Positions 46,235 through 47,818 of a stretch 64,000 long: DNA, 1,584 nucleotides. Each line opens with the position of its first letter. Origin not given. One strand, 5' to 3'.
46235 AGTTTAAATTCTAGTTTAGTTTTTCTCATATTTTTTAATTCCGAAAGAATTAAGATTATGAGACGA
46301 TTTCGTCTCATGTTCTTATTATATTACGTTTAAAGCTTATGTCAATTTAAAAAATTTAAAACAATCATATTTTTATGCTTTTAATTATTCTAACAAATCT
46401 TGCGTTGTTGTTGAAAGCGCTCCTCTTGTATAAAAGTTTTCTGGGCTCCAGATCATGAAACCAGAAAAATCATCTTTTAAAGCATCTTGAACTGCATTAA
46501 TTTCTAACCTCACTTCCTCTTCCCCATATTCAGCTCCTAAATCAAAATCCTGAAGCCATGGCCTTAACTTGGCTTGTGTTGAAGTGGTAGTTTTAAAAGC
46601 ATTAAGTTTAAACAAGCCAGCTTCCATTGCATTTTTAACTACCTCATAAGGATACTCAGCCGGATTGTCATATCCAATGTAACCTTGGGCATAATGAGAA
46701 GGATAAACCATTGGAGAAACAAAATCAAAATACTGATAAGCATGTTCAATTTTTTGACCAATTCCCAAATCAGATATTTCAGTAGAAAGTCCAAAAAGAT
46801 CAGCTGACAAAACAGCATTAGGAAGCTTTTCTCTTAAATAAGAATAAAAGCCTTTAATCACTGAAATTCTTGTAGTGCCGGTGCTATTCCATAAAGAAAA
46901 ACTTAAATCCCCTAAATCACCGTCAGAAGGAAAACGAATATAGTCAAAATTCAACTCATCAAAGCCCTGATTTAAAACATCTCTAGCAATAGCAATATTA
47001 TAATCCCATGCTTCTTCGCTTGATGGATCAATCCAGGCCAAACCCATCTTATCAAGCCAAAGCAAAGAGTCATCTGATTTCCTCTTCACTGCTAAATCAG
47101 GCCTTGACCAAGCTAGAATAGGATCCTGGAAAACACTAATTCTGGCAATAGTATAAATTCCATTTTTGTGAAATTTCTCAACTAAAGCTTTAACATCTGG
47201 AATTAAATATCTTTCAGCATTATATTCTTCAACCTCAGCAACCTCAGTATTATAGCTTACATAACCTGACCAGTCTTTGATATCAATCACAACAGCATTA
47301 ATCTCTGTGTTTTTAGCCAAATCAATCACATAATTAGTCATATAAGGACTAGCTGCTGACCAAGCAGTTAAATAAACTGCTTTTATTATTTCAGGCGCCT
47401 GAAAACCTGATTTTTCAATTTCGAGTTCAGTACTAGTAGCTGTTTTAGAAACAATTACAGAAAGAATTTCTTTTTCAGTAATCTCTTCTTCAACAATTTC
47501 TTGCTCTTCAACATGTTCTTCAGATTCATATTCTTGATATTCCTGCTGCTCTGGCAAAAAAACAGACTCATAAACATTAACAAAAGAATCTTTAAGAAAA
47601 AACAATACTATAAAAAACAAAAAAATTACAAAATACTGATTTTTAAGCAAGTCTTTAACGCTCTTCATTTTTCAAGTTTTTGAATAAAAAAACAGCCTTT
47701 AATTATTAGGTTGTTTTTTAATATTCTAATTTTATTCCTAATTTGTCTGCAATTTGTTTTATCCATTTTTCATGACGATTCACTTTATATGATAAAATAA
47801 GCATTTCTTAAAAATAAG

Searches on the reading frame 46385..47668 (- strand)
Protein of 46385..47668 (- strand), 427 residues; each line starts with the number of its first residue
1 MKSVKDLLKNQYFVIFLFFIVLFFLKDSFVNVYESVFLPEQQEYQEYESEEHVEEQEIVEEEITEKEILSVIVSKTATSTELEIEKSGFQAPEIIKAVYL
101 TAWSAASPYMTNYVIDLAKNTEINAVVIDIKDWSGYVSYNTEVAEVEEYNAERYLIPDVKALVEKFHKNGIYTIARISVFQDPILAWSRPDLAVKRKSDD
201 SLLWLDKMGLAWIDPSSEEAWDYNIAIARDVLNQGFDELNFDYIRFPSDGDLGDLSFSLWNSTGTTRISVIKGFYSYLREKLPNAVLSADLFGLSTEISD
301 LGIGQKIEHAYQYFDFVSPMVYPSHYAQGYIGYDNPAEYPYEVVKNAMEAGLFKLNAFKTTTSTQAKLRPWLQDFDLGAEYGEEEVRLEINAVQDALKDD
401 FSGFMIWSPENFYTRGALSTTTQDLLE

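Call 66: search_protein_families(library=pfam, proteins=[window:46385-47668:-], max_evalue=0.01)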
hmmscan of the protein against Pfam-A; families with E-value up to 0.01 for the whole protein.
window:46385-47668:- (427 aa): 2 families
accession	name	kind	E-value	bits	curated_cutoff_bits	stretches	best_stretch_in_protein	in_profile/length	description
PF13200.12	DUF4015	-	8.3e-95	317.9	27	1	97-413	1-313/313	Putative glycosyl hydrolase domain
PF14871.12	GHL6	-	0.00027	21.6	35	1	114-198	5-85/132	Hypothetical glycosyl hydrolase 6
